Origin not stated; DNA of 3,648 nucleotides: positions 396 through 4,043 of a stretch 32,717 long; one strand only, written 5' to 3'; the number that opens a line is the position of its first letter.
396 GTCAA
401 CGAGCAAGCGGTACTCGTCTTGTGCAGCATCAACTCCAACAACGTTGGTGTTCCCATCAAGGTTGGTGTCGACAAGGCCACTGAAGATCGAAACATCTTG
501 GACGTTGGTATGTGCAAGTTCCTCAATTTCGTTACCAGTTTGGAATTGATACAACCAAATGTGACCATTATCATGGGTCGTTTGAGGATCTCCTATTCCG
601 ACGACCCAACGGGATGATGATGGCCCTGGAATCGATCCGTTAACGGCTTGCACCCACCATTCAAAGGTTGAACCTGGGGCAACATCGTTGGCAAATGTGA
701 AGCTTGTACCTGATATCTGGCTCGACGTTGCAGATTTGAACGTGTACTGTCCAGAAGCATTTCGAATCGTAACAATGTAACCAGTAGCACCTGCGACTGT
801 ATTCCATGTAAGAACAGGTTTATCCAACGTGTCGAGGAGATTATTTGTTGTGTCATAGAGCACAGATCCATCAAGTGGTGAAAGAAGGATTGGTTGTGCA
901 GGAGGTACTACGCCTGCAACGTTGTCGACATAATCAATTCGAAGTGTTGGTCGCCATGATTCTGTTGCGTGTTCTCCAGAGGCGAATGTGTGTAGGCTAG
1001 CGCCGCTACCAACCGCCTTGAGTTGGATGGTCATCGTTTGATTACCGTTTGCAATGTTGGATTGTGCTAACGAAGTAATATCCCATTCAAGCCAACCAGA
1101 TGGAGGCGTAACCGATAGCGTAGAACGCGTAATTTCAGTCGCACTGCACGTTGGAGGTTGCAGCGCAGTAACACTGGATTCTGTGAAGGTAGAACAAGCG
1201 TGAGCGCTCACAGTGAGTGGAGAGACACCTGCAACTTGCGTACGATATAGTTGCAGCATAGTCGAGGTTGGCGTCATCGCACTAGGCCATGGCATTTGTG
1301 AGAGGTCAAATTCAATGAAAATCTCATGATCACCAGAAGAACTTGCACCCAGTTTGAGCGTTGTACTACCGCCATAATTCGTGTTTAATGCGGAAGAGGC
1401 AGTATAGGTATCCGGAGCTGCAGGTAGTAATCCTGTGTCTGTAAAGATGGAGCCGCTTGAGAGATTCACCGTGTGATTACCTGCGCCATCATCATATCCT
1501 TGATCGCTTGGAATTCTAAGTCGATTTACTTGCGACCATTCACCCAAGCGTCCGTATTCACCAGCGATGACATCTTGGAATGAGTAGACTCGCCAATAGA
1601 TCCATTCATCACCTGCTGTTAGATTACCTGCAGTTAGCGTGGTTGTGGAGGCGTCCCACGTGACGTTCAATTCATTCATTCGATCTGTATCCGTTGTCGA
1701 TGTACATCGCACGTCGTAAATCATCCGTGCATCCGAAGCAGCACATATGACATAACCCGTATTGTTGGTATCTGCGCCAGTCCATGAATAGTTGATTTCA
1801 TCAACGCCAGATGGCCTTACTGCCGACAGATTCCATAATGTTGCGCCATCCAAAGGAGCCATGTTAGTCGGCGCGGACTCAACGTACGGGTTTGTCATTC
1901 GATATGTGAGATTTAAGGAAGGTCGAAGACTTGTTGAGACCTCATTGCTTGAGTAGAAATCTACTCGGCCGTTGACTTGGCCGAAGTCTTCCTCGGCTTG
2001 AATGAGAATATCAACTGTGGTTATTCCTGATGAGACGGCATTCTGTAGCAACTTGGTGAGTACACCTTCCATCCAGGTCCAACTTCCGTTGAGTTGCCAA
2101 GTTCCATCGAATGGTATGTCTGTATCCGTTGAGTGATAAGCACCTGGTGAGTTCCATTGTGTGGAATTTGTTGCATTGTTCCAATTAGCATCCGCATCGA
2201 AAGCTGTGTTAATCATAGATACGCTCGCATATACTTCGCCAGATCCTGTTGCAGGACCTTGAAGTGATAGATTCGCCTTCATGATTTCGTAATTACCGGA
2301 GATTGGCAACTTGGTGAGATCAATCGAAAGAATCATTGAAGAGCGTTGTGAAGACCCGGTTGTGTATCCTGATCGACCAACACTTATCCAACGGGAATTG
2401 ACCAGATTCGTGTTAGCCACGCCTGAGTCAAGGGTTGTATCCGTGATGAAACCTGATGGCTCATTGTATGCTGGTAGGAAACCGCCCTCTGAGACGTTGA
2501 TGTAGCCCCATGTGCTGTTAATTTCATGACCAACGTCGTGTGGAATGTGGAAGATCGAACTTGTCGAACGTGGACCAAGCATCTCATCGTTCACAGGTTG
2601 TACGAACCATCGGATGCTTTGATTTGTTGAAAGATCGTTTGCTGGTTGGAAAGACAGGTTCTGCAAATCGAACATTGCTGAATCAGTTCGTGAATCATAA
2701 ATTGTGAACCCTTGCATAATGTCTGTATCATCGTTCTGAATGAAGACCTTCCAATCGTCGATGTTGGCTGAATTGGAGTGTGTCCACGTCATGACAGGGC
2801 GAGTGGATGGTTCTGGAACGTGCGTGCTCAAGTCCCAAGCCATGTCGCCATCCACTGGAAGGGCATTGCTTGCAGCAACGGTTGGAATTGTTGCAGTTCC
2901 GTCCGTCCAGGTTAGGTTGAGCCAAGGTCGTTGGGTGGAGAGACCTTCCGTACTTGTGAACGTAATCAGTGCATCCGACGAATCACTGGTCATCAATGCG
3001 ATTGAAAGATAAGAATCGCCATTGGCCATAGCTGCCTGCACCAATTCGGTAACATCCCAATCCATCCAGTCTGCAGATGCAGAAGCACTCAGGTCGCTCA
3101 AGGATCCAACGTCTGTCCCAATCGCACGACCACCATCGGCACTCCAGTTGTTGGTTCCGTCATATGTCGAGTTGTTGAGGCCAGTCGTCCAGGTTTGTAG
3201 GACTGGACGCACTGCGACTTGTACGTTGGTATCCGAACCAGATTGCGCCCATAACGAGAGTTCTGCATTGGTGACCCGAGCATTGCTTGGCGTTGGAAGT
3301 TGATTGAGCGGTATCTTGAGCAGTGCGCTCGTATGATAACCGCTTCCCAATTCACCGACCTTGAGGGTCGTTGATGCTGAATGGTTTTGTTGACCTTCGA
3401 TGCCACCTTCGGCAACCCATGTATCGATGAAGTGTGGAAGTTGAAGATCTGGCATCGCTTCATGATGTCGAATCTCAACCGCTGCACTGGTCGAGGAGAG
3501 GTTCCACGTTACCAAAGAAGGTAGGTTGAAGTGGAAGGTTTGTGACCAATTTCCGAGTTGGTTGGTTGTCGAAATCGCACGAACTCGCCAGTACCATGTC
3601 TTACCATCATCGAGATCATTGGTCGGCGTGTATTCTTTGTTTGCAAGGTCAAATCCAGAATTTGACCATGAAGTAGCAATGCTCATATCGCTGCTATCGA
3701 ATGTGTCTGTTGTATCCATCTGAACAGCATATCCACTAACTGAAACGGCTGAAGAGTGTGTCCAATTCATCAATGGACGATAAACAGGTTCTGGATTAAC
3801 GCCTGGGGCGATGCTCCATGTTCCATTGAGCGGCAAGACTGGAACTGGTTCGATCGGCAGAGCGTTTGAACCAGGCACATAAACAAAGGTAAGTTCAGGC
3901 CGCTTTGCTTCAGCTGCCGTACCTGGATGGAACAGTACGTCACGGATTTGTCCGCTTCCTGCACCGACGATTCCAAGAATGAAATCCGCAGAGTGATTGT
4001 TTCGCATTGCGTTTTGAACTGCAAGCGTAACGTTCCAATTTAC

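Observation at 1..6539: Hidden giant gene missing from the ORF track: at least 2179 aa built from about seven tandem Fn3-like + DNRLRE-like supermodules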

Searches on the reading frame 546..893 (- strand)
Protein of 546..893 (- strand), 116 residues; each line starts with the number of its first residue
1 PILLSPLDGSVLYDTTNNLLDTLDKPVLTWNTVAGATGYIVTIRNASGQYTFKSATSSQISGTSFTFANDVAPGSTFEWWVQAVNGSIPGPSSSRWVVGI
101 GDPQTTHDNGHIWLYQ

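Call 80: search_protein_families(library=pfam, proteins=[window:546-893:-], max_evalue=1)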
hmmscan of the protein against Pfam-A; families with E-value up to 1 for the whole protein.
window:546-893:- (116 aa): 1 family
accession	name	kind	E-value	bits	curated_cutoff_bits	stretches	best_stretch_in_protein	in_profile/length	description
PF00041.27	fn3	-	0.00024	21.7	25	1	27-93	17-78/84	Fibronectin type III domain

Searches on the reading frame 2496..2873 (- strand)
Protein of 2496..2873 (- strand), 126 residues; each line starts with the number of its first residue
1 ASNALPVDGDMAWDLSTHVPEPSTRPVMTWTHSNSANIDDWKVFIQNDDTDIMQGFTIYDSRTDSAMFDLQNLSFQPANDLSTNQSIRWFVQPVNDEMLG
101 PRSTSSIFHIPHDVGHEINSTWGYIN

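Call 80: search_protein_families(library=pfam, proteins=[window:2496-2873:-], max_evalue=1)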
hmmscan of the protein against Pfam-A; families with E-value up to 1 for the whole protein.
window:2496-2873:- (126 aa): 1 family
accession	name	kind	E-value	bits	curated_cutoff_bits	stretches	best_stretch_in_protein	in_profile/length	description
PF12573.13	OxoDH_E1alpha_N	-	0.037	14.2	25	1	15-26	3-14/41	2-oxoisovalerate dehydrogenase E1 alpha subunit N terminal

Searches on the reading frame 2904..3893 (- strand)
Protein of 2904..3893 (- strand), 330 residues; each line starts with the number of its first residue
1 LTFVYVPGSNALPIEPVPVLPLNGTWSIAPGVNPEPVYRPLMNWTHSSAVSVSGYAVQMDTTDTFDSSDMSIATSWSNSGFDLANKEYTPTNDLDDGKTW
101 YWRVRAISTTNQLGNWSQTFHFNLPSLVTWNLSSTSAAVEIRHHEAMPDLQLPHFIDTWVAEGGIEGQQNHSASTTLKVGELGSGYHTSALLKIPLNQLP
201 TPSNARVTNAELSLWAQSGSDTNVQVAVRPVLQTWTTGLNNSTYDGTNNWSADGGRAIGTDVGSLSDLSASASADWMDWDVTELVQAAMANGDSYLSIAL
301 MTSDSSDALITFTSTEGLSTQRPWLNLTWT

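Call 47: search_protein_representatives(alignment_id=A2)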
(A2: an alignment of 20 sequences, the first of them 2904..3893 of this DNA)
Query: 20 sequences, 332 profile positions. Proteins with E-value up to 0.001 (for the whole library): 6564; up to 1e-10: 1471; up to 1e-30: 131. The best 150 are listed.
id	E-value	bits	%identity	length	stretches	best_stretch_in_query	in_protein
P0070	8.2e-253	853.5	-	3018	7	1-332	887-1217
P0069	4.5e-252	851.1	-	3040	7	1-332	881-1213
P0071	2.1e-234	793.0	-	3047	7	1-332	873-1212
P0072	6.4e-231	781.6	-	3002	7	1-332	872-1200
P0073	6.8e-222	751.9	-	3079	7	1-332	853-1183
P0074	1.6e-219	744.2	-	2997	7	1-332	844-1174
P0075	1.0e-214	728.4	-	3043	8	1-332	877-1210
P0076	1.2e-196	669.0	-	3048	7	1-332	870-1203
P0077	4.6e-196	667.0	-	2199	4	1-332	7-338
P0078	6.8e-194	659.9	-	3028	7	1-332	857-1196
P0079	2.1e-173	592.6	-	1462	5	1-332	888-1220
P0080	8.5e-171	584.0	-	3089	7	1-332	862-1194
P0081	3.8e-156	535.8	-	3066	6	1-332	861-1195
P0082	1.1e-153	527.7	-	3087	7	1-332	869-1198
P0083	2.1e-145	500.5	-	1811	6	1-332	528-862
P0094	5.4e-68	246.0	-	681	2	2-332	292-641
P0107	1.3e-51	192.2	-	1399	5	156-330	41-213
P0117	2.3e-44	168.4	-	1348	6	157-319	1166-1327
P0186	3.5e-32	128.4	-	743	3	19-332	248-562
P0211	7.4e-30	120.7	-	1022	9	38-123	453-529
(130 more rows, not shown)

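Call 48: predict_structure(alignment_id=A2)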
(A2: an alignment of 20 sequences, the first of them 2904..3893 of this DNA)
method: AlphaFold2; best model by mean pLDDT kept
length: 330 residues; sequences in the alignment: 20
mean_pLDDT: 74.5   pTM: 0.63
mean pLDDT of the five models: 74.5, 73.2, 69.6, 64.1, 56.4
residues with pLDDT >= 90: 67; 70-90: 156; 50-70: 59; < 50: 48
segments of 3 or more residues with pLDDT < 50: 23-35, 146-153, 164-172, 237-247, 253-258
pLDDT, mean of each block of 10 residues (from residue 1): 58 85 41 57 88 93 91 91 93 80 91 88 66 76 52 56 49 70 76 69 75 89 83 56 46 49 83 91 89 82 80 79 85
secondary structure, 60 per line:
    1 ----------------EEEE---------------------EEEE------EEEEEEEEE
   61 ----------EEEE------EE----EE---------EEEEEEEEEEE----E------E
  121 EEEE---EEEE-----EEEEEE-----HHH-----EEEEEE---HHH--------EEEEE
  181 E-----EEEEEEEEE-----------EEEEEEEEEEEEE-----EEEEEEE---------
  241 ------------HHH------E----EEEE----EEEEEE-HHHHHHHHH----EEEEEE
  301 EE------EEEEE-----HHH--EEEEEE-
elements in order: E17-20 E42-45 E52-60 E71-74 E98-108 E120-124 E128-131 E137-142 E156-161 E176-181 E187-195 E207-219 E225-231 E267-270 E275-280 H282-290 E295-302 E309-313 E324-329

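Call 49: list_cluster_members(proteins=[P0070, P0073, P0075, P0080, P0081, P0082, P0094, P0186, P0107, P0117])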
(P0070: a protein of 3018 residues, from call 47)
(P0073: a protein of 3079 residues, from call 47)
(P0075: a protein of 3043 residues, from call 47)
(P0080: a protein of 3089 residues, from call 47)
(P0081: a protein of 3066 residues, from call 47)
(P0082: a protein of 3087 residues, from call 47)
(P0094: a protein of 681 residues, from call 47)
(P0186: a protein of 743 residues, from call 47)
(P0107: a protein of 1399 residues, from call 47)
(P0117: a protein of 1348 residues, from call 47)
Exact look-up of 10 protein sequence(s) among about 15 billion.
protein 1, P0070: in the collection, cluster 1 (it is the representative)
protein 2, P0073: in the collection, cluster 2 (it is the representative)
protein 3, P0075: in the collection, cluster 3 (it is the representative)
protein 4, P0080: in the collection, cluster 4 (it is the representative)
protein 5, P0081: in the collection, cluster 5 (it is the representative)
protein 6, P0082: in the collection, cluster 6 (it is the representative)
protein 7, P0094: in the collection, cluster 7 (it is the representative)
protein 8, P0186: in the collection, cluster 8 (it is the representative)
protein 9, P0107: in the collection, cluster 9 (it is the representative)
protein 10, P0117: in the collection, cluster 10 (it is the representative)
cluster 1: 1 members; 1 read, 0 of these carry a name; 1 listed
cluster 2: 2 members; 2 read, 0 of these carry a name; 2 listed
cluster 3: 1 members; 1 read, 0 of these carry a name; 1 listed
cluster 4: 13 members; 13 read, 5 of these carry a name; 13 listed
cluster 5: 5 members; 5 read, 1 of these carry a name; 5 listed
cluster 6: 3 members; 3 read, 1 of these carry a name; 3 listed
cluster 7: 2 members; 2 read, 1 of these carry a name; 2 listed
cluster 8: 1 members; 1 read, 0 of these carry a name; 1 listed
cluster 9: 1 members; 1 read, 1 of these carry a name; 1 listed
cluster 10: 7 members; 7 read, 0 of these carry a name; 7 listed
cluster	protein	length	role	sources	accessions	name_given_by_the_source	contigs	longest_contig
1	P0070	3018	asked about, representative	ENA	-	-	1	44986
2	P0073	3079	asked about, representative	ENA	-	-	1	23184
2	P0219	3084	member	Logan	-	-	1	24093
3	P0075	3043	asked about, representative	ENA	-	-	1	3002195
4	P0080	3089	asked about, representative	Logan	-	-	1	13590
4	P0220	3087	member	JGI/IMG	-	hypothetical protein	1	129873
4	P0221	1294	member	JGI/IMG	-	hypothetical protein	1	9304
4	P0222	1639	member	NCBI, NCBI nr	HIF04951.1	MAG TPA: DNRLRE domain-containing protein, partial [Candidatus Poseidoniales archaeon] | DNRLRE domain-containing protein [Candidatus Poseidoniales archaeon]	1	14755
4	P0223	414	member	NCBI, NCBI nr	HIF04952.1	MAG TPA: DNRLRE domain-containing protein, partial [Candidatus Poseidoniales archaeon] | DNRLRE domain-containing protein [Candidatus Poseidoniales archaeon]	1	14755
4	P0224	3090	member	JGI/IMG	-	hypothetical protein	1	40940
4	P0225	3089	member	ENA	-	-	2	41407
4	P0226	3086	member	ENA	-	-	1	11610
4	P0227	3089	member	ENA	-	-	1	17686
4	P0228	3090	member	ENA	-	-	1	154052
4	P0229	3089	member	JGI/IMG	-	-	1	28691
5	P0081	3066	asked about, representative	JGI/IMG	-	-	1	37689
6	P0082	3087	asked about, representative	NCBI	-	-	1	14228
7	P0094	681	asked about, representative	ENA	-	-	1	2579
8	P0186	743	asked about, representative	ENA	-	-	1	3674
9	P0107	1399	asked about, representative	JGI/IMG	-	hypothetical protein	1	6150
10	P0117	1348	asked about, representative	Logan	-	-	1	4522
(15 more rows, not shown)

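Call 51: fold_search(model_id=the predicted structure, library=pdb)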
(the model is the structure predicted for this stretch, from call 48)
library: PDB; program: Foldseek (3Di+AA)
matches with E <= 10: 1389; with E <= 0.001: 30
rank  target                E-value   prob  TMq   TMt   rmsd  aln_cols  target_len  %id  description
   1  8wab_A                1.4e-07  1.00  0.42  0.74   4.3       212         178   17  Crystal structure of a chondroitin sulfate-binding carbohydrate binding module of a chondroitinase (released 2024-01-17)
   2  8wab_B                1.8e-07  1.00  0.42  0.75   4.3       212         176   17  Crystal structure of a chondroitin sulfate-binding carbohydrate binding module of a chondroitinase (released 2024-01-17)
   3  7vbo                  9.2e-07  1.00  0.40  0.69   4.4       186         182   17  Alginate binding domain CBM (released 2022-09-07)
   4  6i60_A                8.2e-06  1.00  0.24  0.10  15.6       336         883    8  Structure of alpha-L-rhamnosidase from Dictyoglumus thermophilum (released 2019-02-06)
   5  6i60_B                1.3e-05  1.00  0.24  0.11  17.7       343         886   10  Structure of alpha-L-rhamnosidase from Dictyoglumus thermophilum (released 2019-02-06)
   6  2c26                  6.2e-05  0.99  0.23  0.30  15.8       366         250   11  Structural basis for the promiscuous specificity of the carbohydrate- binding modules from the beta-sandwich super famil (released 2005-10-18)
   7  3w5m                  8.6e-05  0.98  0.21  0.07  22.5       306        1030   15  Crystal Structure of Streptomyces avermitilis alpha-L-rhamnosidase (released 2013-03-20)
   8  6rpy                  9.6e-05  0.97  0.20  0.26  17.1       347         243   10  Cytokine receptor-like factor 3 C-terminus residues 174-442: Hg-SAD derivative (released 2020-03-25)
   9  4pbx                  1.0e-04  0.99  0.24  0.15  15.7       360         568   10  Crystal structure of the six N-terminal domains of human receptor protein tyrosine phosphatase sigma (released 2014-11-12)
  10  4yfe_A                2.2e-04  1.00  0.25  0.40  14.6       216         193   14  Crystal structure of PTP delta Fn1-Fn2 (released 2015-05-06)
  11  4yfd_A                2.2e-04  1.00  0.25  0.18  14.1       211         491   14  Crystal structure PTP delta Ig1-Fn2 in complex with IL-1RAcP (released 2015-05-06)
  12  3w5n                  2.2e-04  0.92  0.23  0.09  23.2       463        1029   10  Crystal Structure of Streptomyces avermitilis alpha-L-rhamnosidase complexed with L-rhamnose (released 2013-03-20)
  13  4nkq_A                3.0e-04  0.98  0.25  0.21  24.8       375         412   12  Structure of a Cytokine Receptor Complex (released 2015-09-23)
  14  7kwb_A                3.0e-04  0.89  0.19  0.15  16.4       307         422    8  Surface glycan-binding protein B from Bacteroides thetaiotaomicron (released 2021-02-17)
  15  1qg3_A                3.2e-04  1.00  0.23  0.35  13.8       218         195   13  CRYSTAL STRUCTURE OF A TANDEM PAIR OF FIBRONECTIN TYPE III DOMAINS FROM THE CYTOPLASMIC TAIL OF INTEGRIN ALPHA6 BETA4 (released 1999-08-20)
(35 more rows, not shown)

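Call 52: find_related_loci(query=A2, collection=genome_contigs, flank=10000)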
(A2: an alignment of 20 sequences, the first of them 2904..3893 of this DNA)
Query A2 (330 aa) in genome_contigs; peptide patterns used: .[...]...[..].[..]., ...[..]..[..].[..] (x = any residue, [..] = any of these).
221 stretches matched a pattern; 194 encode a relative of the query (tblastn E <= 1e-3); the best 80 are kept; 80 distinct loci.
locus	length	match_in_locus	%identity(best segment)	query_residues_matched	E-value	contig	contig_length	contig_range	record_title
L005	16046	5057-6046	97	1-330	0e+0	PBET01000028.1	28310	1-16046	MAG: Methanobacteriota archaeon isolate SP314 MHASMcontig_2966303, whole genome shotgun sequence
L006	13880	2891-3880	90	1-330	0e+0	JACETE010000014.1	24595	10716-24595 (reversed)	MAG: Candidatus Poseidoniales archaeon isolate MCMED-G34 MGII-MCMED-G34-C14, whole genome shotgun sequence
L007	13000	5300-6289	88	1-330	0e+0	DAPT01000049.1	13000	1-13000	MAG TPA_asm: Euryarchaeota archaeon UBA124 UBA124_contig_54747, whole genome shotgun sequence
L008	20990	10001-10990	88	1-330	0e+0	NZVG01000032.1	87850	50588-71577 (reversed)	MAG: Methanobacteriota archaeon isolate NAT68 40528, whole genome shotgun sequence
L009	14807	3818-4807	87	1-330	0e+0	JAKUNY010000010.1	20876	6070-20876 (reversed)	MAG: Candidatus Poseidoniaceae archaeon isolate ALOHA_A2.0_19 A2.0-MGIIa-L2-1_10, whole genome shotgun sequence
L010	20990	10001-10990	90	1-330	0e+0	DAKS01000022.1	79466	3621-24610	MAG TPA_asm: Euryarchaeota archaeon UBA443 UBA443_contig_1958, whole genome shotgun sequence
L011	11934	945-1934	91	1-330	0e+0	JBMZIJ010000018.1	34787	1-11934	MAG: Candidatus Poseidoniaceae archaeon isolate ME_XS_2301_4_bin25 ME_XS_2301_4_bin25_17, whole genome shotgun sequence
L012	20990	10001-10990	86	1-330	0e+0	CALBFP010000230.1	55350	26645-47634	MAG TPA_asm: uncultured euryarchaeote isolate ERR599077_bin.133_CONCOCT_v1.1_MAG genome assembly, contig: ERZ841196.275,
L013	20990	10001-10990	90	1-330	0e+0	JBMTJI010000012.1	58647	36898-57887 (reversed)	MAG: Candidatus Poseidoniaceae archaeon isolate CJ_V5_S11_50percent_ser_metabat.43 NODE_102_length_58647_cov_8.335268, w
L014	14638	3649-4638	85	1-330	0e+0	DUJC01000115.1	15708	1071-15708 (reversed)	MAG TPA_asm: Candidatus Poseidoniaceae archaeon isolate UBA8574 contig_2475, whole genome shotgun sequence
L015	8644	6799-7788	86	1-330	0e+0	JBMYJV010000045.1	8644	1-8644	MAG: Candidatus Poseidoniaceae archaeon isolate ME_XS_2109_bin_66 ME_XS_2109_bin_66_44, whole genome shotgun sequence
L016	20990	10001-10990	89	1-330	0e+0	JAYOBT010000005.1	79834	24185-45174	MAG: Candidatus Poseidoniales archaeon isolate 139554_S156_metabat_bins_2.tsv.144 NODE_193_length_79834_cov_16.898043, w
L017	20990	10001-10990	88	1-330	0e+0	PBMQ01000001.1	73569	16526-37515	MAG: Methanobacteriota archaeon isolate SP209 42804, whole genome shotgun sequence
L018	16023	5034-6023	88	1-330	0e+0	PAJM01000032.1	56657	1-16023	MAG: Methanobacteriota archaeon isolate SAT95 162058, whole genome shotgun sequence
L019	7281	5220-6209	88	1-330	0e+0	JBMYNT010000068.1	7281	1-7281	MAG: Candidatus Poseidoniaceae archaeon isolate ME_XS_2307_bin_75 ME_XS_2307_bin_75_67, whole genome shotgun sequence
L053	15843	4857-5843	55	1-329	6e-118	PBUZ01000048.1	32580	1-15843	MAG: Methanobacteriota archaeon isolate RS440 61918, whole genome shotgun sequence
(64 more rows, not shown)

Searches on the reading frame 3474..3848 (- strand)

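Call 80: search_protein_families(library=pfam, proteins=[window:3474-3848:-], max_evalue=1)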
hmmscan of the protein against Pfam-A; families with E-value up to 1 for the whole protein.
window:3474-3848:- (125 aa): 1 family
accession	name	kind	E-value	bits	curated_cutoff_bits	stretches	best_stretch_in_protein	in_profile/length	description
PF25788.1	Ig_Rha78A_N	-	0.00085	20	27.4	1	24-108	19-100/105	Rha78A-like, N-terminal immunoglobulin domain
